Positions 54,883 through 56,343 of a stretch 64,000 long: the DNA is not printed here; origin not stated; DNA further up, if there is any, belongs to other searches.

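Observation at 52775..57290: Three-gene module: tail-anchored PT/acidic-repeat protein plus two LXG-like NlpC/P60 hydrolases, with no T7SS genes nearby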

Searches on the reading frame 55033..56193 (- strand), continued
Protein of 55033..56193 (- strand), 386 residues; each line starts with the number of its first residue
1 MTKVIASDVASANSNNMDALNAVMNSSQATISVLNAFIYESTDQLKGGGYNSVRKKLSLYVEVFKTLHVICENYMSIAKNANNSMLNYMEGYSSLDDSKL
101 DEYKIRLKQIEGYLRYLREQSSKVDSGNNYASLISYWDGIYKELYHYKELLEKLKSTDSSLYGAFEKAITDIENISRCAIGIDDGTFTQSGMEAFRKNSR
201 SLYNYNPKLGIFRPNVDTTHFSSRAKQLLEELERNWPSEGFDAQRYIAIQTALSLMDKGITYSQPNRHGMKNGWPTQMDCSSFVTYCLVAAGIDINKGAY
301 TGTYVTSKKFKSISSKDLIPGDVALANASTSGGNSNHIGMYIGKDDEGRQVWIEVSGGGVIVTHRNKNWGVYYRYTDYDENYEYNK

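Call 32: search_protein_families(library=pfam, alignment_id=A1, max_evalue=0.01)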
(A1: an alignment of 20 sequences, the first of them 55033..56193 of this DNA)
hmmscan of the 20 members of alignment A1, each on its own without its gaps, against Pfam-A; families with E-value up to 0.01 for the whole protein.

A. member 1, window:55033-56193:- (386 aa): 3 families
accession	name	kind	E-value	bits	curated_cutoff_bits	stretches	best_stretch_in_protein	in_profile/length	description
PF00877.26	NLPC_P60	-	1.7e-09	38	23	1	272-362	10-88/105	NlpC/P60 family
PF05382.19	Amidase_5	-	4e-06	27.3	21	1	260-345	16-101/142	Bacteriophage peptidoglycan hydrolase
PF04740.18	LXG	-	0.0051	17.2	26.5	0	15-177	10-184/202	LXG domain of WXG superfamily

B. families by the number of members that match (of 20 scanned): 10 families
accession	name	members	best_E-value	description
PF00877.26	NLPC_P60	17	1.1e-10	NlpC/P60 family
PF05382.19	Amidase_5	17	1.4e-09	Bacteriophage peptidoglycan hydrolase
PF04740.18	LXG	6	1.9e-06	LXG domain of WXG superfamily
PF13529.12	Peptidase_C39_2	2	3.5e-06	Peptidase_C39 like family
PF05257.22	CHAP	2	0.0016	CHAP domain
PF12671.13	Amidase_6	2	0.0032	Putative amidase domain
PF01832.25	Glucosaminidase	1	2.7e-16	Mannosyl-glycoprotein endo-beta-N-acetylglucosaminidase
PF23854.1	DUF7217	1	0.0015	Domain of unknown function (DUF7217)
PF20609.3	pAdhesive_17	1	0.0077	Putative adhesive domain (group 17)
PF25309.1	ELLD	1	0.0098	Endolysin-like domain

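Call 69: search_protein_families(library=pfam, proteins=[L006:6535-8760:+, L007:1438-3471:+], max_evalue=0.01)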
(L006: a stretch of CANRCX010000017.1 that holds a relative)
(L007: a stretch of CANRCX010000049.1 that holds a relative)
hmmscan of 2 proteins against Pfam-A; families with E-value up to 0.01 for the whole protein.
L006:6535-8760:+ (741 aa): 0 families

L007:1438-3471:+ (677 aa): 0 families

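Call 97: find_encoding_contigs(protein=P0022, flank=10000, max_places=2)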
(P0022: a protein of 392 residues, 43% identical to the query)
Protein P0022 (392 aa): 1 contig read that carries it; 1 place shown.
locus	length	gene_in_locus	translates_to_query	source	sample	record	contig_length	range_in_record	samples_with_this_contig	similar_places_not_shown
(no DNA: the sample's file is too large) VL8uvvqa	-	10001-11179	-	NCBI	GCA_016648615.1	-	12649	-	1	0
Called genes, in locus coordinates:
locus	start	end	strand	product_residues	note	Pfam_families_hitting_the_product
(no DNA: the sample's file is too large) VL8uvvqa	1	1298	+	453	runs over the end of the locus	PF04055:Radical_SAM, PF13186:SPASM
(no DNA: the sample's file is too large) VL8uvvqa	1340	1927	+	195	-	-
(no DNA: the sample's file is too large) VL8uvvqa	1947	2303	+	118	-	-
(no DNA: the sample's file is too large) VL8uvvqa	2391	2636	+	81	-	PF06135:IreB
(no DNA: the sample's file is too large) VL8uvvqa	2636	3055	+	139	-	PF03652:RuvX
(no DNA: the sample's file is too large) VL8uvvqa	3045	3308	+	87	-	PF06949:DUF1292 (weak)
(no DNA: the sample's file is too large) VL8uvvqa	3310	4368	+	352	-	PF02618:YceG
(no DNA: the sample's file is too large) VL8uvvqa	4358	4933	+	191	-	PF01596:Methyltransf_3, PF01135:PCMT, PF02475:TRM5-TYW2_MTfase (faint), PF13847:Methyltransf_31, PF13578:Methyltransf_24 (weak)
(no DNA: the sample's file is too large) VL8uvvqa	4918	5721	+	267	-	PF01136:Peptidase_U32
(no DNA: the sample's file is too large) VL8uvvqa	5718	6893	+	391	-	PF01136:Peptidase_U32, PF16325:Peptidase_U32_C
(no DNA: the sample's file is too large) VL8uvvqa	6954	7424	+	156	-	PF03449:GreA_GreB_N, PF01272:GreA_GreB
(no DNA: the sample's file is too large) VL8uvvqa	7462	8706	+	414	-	PF05697:Trigger_N, PF00254:FKBP_C, PF05698:Trigger_C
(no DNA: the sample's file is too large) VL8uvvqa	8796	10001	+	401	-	-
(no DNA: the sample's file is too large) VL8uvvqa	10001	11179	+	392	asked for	PF13529:Peptidase_C39_2 (weak)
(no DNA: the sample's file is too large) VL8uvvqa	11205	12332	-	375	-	?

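Call 98: find_encoding_contigs(protein=P0006, flank=10000, max_places=2)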
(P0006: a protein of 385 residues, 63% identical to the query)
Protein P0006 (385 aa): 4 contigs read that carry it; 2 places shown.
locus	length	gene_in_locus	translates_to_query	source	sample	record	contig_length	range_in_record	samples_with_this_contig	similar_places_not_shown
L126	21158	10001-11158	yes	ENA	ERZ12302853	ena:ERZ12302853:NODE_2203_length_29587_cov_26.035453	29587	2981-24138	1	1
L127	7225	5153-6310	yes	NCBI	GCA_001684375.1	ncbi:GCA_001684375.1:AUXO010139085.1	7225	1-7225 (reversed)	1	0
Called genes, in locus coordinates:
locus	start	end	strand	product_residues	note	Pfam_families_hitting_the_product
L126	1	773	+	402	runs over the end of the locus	PF00579:tRNA-synt_1b, PF22421:SYY_C-terminal, PF01479:S4 (weak)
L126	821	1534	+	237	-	PF02517:Rce1-like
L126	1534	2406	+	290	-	PF00149:Metallophos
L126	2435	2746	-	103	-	PF00367:PTS_EIIB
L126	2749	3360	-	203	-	-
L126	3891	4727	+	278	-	PF00753:Lactamase_B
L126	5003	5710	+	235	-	-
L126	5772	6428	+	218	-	-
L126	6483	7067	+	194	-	-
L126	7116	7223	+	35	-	-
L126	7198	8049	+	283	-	-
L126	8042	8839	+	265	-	PF01261:AP_endonuc_2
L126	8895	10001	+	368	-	-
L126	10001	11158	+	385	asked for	PF00877:NLPC_P60, PF05382:Amidase_5 (weak)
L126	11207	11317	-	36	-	-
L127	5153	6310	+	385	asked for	PF00877:NLPC_P60, PF05382:Amidase_5 (weak)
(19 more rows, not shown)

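Call 103: find_related_loci(query=A1, collection=metagenome_contigs, flank=10000)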
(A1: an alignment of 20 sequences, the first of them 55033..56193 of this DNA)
Query A1 (386 aa) in metagenome_contigs; peptide patterns used: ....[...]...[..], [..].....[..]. (x = any residue, [..] = any of these).
153 stretches matched a pattern; 28 encode a relative of the query (tblastn E <= 1e-3); 28 distinct loci.
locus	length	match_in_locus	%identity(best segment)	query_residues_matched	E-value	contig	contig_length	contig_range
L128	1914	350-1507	99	1-386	0e+0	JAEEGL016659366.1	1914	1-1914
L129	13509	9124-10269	66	3-378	1e-164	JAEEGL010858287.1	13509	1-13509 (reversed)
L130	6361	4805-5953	62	1-378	5e-165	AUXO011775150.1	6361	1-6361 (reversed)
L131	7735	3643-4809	63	1-383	3e-162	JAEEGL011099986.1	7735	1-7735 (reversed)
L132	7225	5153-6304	63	1-383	5e-161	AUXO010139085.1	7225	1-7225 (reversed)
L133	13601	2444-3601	63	1-380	1e-160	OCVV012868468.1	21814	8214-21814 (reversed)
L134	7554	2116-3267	63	1-383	4e-160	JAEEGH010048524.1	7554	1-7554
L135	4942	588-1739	63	1-383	6e-163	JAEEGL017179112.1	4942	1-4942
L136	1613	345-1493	64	1-380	1e-173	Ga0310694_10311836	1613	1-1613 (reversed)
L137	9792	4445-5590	60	3-379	3e-146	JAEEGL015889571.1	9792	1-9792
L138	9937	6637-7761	50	4-379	5e-122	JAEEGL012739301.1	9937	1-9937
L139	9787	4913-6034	52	1-378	9e-122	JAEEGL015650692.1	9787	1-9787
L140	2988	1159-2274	51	1-379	9e-125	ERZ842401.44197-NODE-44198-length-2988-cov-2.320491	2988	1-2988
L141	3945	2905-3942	52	1-345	2e-111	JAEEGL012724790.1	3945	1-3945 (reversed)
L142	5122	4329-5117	65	1-265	2e-107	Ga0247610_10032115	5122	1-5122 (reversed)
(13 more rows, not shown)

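Call 107: search_protein_families(library=pfam, proteins=[L001:11209-12270:+], max_evalue=0.01)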
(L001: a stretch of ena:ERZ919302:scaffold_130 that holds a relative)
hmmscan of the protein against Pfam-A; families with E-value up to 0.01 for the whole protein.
L001:11209-12270:+ (353 aa): 2 families
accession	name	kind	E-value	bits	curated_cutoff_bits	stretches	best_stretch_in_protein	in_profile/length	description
PF01841.26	Transglut_core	-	6.4e-09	36.5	23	1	216-308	12-107/108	Transglutaminase-like superfamily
PF04473.18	DUF553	-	1.5e-05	24.9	20.5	1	205-313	2-117/140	Transglutaminase-like domain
